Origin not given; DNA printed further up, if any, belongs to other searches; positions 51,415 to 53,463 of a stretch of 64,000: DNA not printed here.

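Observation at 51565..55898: Rhodanese-DedA fusion encoded beside HdrB-like and GltD-like Fe-S/flavin redox genes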

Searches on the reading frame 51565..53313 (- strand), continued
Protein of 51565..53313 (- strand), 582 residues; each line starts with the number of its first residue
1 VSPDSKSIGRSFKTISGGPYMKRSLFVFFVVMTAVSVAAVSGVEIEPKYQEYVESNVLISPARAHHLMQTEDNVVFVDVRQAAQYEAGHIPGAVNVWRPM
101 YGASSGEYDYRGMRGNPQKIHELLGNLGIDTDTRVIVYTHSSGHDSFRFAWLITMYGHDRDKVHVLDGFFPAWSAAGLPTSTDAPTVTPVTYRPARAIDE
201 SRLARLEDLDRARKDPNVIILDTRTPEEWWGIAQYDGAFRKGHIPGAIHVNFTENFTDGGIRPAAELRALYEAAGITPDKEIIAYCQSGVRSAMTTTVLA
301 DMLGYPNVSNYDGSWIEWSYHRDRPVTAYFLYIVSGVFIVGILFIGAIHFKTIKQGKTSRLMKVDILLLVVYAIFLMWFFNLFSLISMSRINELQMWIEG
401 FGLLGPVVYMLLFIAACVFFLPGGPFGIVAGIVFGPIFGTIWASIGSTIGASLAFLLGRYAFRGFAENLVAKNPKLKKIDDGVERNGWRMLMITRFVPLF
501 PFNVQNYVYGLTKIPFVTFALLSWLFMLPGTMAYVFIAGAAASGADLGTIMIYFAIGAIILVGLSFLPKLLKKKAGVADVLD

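Call 53: search_solved_structures(query=window:51565-53253:-, max_evalue=0.001)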
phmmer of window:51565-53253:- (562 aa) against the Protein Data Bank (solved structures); distinct sequences matched with E-value up to 0.001: 36.
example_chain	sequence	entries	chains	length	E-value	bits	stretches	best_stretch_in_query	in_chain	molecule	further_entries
8k55_A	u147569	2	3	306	4.8e-38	134.1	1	25-300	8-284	sulfur transferase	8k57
1uar_A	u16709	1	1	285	5.5e-35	124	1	34-300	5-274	Rhodanese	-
1e0c_A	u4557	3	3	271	1.7e-34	122.4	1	37-306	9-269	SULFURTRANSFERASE | PUTATIVE THIOSULFATE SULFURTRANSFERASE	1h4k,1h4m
3aax_A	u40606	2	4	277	3e-31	111.7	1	52-300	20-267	Putative thiosulfate sulfurtransferase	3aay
3hwi_A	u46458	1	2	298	3.2e-31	111.6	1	37-300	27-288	Thiosulfate sulfurtransferase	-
3p3a_A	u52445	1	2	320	3.6e-29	104.8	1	57-300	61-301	Thiosulfate sulfurtransferase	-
3hzu_A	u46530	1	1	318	2.6e-28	101.9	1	61-305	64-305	Thiosulfate sulfurtransferase sseA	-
1urh_A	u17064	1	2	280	2.5e-25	92.1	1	60-307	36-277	3-MERCAPTOPYRUVATE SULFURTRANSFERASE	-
3olh_A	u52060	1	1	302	3.2e-24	88.5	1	63-305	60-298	3-mercaptopyruvate sulfurtransferase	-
4jgt_A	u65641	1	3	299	3.8e-24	88.2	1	63-305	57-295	3-mercaptopyruvate sulfurtransferase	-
1rhd_A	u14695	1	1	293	1.2e-23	86.5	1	64-307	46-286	RHODANESE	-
1dp2_A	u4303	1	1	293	3.5e-23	85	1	64-307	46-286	RHODANESE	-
1boh_A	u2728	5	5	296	3.6e-23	85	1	64-307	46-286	RHODANESE | CARBOXYMETHYLATED RHODANESE | SULFUR-SUBSTITUTED RHODANESE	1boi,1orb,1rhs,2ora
8q5z_A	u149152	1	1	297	3.6e-23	85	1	64-307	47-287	Thiosulfate sulfurtransferase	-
5wqk_A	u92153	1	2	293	7e-23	84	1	63-305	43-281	Sulfurtransferase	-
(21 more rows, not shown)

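Call 64: search_protein_families(library=ncbifam, alignment_id=A4, max_evalue=1e-20)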
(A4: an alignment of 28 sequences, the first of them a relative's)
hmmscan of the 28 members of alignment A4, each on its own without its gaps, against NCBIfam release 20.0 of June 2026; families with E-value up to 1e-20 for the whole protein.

A. member 1, L039:7293-9866:+ (857 aa): 15 families
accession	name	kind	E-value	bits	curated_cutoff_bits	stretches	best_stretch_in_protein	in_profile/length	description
NF045663.1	diclust_near_Sec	equivalog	2.7e-169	564.8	530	2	353-828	187-636/759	pyridine nucleotide-disulfide oxidoreductase/dicluster-binding protein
NF009410.0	PRK12771.1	subfamily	6.8e-137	457.4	516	1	22-551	37-557/566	NAD(P)-binding protein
NF009454.0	PRK12814.1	equivalog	1.5e-126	423.4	916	1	19-510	88-582/657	putative NADPH-dependent glutamate synthase small subunit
NF010590.0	PRK13984.1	equivalog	7.8e-110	367.8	946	1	34-433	197-609/611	putative oxidoreductase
NF009414.0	PRK12778.1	equivalog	5.5e-94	315.9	1103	1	18-432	323-751/752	bifunctional dihydroorotate dehydrogenase B NAD binding subunit/NADPH-dependent glutamate synthase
TIGR01316.1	gltA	equivalog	1.9e-92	310.4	471.75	1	26-430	30-449/449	NADPH-dependent glutamate synthase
TIGR03315.1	Se_ygfK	equivalog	1e-85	288.1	835.3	1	35-558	447-943/1012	putative selenate reductase subunit YgfK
TIGR01318.1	gltD_gamma_fam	subfamily_domain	4.2e-80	269.6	482.95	1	19-431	34-466/467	glutamate synthase, small subunit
NF009408.0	PRK12769.1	equivalog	2.1e-70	237.6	1003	1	22-433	222-654/659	formate-dependent uric acid utilization protein AegA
NF009413.0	PRK12775.1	equivalog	4.7e-68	229.9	1895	1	15-432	322-756/1006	putative trifunctional 2-polyprenylphenol hydroxylase/glutamate synthase subunit beta/ferritin domain-containing protein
TIGR01317.1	GOGAT_sm_gam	subfamily_domain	1.2e-66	225.6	447.7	1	20-433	37-481/485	glutamate synthase small subunit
NF009409.0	PRK12770.1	subfamily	3.6e-57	194.1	343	1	120-433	15-353/360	putative glutamate synthase subunit beta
NF009451.0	PRK12809.1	equivalog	1.5e-54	185.3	1154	1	33-426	217-630/639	formate-dependent uric acid utilization protein YgfT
NF009415.0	PRK12779.1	equivalog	3.2e-54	184.2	1519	1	36-426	211-622/944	putative bifunctional glutamate synthase subunit beta/2-polyprenylphenol hydroxylase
NF045599.1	bili_reduct_long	exception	4.9e-22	77.9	750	1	119-277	377-528/641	bilirubin reductase, long form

B. families by the number of members that match (of 28 scanned): 19 families
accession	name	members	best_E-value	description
NF045663.1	diclust_near_Sec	28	1e-176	pyridine nucleotide-disulfide oxidoreductase/dicluster-binding protein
NF009454.0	PRK12814.1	28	2.8e-149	putative NADPH-dependent glutamate synthase small subunit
NF009410.0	PRK12771.1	28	2.7e-147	NAD(P)-binding protein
NF009414.0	PRK12778.1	28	1.5e-119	bifunctional dihydroorotate dehydrogenase B NAD binding subunit/NADPH-dependent glutamate synthase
NF010590.0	PRK13984.1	28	1.5e-114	putative oxidoreductase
TIGR01316.1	gltA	28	1.2e-113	NADPH-dependent glutamate synthase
TIGR03315.1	Se_ygfK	28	1.1e-102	putative selenate reductase subunit YgfK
TIGR01318.1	gltD_gamma_fam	28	1.7e-99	glutamate synthase, small subunit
NF009408.0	PRK12769.1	28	3.3e-96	formate-dependent uric acid utilization protein AegA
NF009413.0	PRK12775.1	28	1.2e-94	putative trifunctional 2-polyprenylphenol hydroxylase/glutamate synthase subunit beta/ferritin domain-containing protein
NF009451.0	PRK12809.1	28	4e-80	formate-dependent uric acid utilization protein YgfT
NF009415.0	PRK12779.1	28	1.4e-73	putative bifunctional glutamate synthase subunit beta/2-polyprenylphenol hydroxylase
TIGR01317.1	GOGAT_sm_gam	28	6.9e-72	glutamate synthase small subunit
NF009409.0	PRK12770.1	26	5.4e-74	putative glutamate synthase subunit beta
NF045599.1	bili_reduct_long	10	2.1e-23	bilirubin reductase, long form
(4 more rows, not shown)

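Call 65: search_protein_families(library=ncbifam, alignment_id=A3, max_evalue=1e-20)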
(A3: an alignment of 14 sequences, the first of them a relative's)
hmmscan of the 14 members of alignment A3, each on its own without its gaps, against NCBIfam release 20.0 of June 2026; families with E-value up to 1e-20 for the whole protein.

A. member 1, L039:6114-7004:- (296 aa): 22 families
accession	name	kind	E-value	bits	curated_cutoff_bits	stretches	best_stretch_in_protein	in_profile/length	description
NF040786.1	LysR_Sec_metab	equivalog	2e-73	247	250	1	1-288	1-294/298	selenium metabolism-associated LysR family transcriptional regulator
NF040889.1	trans_reg_YeiE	equivalog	2.6e-46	158.1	480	1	2-278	4-276/288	DNA-binding transcriptional regulator YeiE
TIGR03339.1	phn_lysR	subfamily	1.4e-42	145.9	341.1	1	6-274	2-265/279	aminoethylphosphonate catabolism associated LysR family transcriptional regulator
NF008095.0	PRK10837.1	subfamily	5.1e-40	137.5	281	1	3-286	5-284/290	LysR family transcriptional regulator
NF041036.1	decaheme_TF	subfamily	4.2e-37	128.2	210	1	1-289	1-293/301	multiheme cytochrome-associated LysR family transcriptional regulator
NF045990.1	TransRegCbbRRhodb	equivalog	2.1e-36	125.5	450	1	2-293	7-301/304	LysR family regulator CbbR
NF047520.1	trans_act_CidR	equivalog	9.6e-36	123.5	415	1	1-288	1-288/292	cidABC operon transcriptional activator CidR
NF045775.1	acetoin_reg_AlsR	exception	7.2e-33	114.3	430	1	1-287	1-287/290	acetoin biosynthesis transcriptional regulator AlsR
NF053705.1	TransRegGltCGpos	equivalog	3.1e-31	108.7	350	1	1-289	1-290/300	glutamate biosynthesis transcriptional regulator GltC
NF009327.0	PRK12684.1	subfamily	3.6e-31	108.5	402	1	1-290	1-293/313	CysB family HTH-type transcriptional regulator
NF008410.0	PRK11233.1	equivalog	1.3e-29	103.3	309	1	1-248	1-246/305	nitrogen assimilation transcriptional regulator NAC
NF008352.0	PRK11139.1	subfamily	1.2e-26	93.6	288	1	3-275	8-275/305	transcriptional regulator GcvA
NF008416.0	PRK11242.1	equivalog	7.2e-26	91.2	277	1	7-258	7-257/300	transcriptional regulator CynR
NF058504.1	TransRegCcpCBac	equivalog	1.5e-25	90.2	400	1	3-250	3-245/287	transcriptional regulator CcpC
NF040888.1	trans_reg_YafC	equivalog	4.2e-25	88.2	470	1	4-289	6-290/293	DNA-binding transcriptional regulator YafC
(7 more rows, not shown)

B. families by the number of members that match (of 14 scanned): 36 families (the first 25 are shown)
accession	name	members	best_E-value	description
NF040786.1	LysR_Sec_metab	14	5.9e-79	selenium metabolism-associated LysR family transcriptional regulator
TIGR03339.1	phn_lysR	14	4.9e-58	aminoethylphosphonate catabolism associated LysR family transcriptional regulator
NF040889.1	trans_reg_YeiE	14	5.2e-51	DNA-binding transcriptional regulator YeiE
NF008095.0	PRK10837.1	14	3.9e-49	LysR family transcriptional regulator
NF047520.1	trans_act_CidR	14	2.6e-46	cidABC operon transcriptional activator CidR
NF053705.1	TransRegGltCGpos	14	6.7e-42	glutamate biosynthesis transcriptional regulator GltC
NF045775.1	acetoin_reg_AlsR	14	1.6e-38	acetoin biosynthesis transcriptional regulator AlsR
NF008722.0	PRK11716.1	13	1.3e-40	HTH-type transcriptional activator IlvY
TIGR02424.1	TF_pcaQ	13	8.9e-38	pca operon transcription factor PcaQ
NF009327.0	PRK12684.1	13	5.1e-37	CysB family HTH-type transcriptional regulator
NF058504.1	TransRegCcpCBac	13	5.1e-32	transcriptional regulator CcpC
NF047711.1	PutUtilRegPtrR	13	9.2e-32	putrescine utilization regulator PtrR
NF007385.0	PRK09906.1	13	4.1e-29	DNA-binding transcriptional regulator HcaR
NF045990.1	TransRegCbbRRhodb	12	7.6e-53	LysR family regulator CbbR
NF008416.0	PRK11242.1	12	1.1e-45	transcriptional regulator CynR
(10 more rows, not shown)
